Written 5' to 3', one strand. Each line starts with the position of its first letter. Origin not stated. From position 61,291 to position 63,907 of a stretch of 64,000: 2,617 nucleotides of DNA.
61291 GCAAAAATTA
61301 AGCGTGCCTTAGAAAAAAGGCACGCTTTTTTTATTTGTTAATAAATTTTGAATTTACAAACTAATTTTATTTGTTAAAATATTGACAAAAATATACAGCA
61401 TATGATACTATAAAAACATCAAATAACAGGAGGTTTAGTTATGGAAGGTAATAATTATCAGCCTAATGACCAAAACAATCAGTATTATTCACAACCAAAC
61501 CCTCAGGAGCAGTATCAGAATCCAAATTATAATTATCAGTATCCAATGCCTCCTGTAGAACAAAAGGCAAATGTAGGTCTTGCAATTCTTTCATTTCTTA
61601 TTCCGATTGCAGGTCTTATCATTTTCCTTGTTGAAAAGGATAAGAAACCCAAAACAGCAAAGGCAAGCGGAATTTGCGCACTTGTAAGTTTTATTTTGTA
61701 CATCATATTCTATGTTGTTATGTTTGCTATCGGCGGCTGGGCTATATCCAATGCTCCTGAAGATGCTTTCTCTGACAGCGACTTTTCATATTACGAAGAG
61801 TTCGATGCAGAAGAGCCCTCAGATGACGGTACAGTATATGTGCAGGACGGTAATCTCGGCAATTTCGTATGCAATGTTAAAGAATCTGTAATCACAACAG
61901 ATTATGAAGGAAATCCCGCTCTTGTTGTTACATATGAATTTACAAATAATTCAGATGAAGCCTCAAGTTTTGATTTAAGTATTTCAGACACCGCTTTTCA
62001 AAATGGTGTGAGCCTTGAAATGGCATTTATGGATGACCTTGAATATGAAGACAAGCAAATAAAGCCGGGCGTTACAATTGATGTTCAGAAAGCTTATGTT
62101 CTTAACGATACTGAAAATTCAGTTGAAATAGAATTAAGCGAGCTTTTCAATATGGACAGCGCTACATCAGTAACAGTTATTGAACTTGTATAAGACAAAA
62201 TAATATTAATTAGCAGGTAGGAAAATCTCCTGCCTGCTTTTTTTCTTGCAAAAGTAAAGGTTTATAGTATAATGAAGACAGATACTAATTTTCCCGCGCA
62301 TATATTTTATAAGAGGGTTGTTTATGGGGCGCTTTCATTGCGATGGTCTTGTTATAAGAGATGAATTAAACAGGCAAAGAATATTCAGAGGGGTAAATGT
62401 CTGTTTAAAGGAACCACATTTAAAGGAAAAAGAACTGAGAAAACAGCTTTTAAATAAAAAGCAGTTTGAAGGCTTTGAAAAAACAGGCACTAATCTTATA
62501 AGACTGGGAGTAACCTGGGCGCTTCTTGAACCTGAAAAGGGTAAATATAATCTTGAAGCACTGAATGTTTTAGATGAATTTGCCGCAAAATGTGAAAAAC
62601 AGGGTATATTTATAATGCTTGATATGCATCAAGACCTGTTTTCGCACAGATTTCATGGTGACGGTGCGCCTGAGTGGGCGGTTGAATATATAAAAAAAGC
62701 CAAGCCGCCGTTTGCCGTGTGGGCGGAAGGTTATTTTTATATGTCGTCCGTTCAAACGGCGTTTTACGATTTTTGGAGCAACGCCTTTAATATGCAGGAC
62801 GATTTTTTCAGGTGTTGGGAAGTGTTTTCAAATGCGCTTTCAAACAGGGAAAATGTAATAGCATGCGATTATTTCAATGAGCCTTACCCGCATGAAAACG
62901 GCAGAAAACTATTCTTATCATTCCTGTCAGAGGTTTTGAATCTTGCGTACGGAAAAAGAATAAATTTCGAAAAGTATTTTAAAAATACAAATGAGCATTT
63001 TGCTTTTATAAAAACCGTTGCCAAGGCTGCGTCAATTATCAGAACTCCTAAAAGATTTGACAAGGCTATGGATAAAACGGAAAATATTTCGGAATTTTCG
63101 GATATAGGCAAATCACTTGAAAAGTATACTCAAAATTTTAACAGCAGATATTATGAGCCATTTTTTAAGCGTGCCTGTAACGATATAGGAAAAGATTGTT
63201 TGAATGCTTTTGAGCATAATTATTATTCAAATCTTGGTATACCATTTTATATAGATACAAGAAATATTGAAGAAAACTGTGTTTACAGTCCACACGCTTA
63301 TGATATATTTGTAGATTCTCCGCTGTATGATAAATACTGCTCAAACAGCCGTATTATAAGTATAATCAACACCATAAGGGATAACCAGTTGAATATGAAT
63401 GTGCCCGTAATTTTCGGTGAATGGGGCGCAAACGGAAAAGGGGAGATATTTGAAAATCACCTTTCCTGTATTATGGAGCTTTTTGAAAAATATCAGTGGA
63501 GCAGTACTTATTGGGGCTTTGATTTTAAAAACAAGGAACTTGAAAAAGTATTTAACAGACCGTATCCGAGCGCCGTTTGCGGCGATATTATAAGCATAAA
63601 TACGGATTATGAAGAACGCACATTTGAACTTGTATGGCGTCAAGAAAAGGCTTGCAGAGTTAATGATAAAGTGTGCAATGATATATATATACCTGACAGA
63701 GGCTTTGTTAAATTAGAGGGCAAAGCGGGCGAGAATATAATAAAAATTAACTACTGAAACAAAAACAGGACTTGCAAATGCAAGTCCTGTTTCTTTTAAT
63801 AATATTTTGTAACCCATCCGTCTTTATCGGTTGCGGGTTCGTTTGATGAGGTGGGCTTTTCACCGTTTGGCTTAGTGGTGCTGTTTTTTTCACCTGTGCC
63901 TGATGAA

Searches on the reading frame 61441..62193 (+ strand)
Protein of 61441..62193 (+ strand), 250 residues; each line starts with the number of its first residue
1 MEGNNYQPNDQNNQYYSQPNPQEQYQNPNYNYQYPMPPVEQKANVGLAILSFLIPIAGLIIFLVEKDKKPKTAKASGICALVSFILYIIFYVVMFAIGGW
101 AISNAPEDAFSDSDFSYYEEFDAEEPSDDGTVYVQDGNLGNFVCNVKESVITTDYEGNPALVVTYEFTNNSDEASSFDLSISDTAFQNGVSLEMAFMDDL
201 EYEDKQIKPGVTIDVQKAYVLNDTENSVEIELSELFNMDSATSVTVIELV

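Call 77: search_protein_families(library=pfam, proteins=[window:61441-62193:+], max_evalue=0.00001)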
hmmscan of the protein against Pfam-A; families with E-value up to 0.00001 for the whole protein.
window:61441-62193:+ (250 aa): 1 family
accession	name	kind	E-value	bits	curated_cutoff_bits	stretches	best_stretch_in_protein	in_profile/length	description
PF16729.10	DUF5067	-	1.9e-27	96.1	27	1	134-234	18-126/126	Domain of unknown function (DUF5067)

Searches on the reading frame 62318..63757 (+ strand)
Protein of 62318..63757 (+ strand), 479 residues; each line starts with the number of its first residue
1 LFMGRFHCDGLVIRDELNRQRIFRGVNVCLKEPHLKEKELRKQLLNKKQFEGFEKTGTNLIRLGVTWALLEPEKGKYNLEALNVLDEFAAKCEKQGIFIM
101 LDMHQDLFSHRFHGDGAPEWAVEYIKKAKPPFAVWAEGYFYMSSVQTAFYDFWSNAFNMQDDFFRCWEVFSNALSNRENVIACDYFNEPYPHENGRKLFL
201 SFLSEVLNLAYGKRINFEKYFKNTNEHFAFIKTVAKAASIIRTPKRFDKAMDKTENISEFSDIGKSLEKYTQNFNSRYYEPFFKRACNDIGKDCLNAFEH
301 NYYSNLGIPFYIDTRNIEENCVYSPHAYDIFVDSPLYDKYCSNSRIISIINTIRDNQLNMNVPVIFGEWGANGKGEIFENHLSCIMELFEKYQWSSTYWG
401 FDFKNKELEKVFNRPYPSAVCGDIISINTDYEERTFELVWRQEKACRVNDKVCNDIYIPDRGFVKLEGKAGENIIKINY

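Call 77: search_protein_families(library=pfam, proteins=[window:62318-63757:+], max_evalue=0.00001)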
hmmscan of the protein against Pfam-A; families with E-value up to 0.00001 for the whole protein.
window:62318-63757:+ (479 aa): 2 families
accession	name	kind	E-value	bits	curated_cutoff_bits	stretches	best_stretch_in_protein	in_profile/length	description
PF00150.24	Cellulase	-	3.9e-20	72.9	23.5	1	48-402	25-269/272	Cellulase (glycosyl hydrolase family 5)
PF18564.7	Glyco_hydro_5_C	-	3.8e-06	27.7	22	1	414-461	1-46/87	Glycoside hydrolase family 5 C-terminal domain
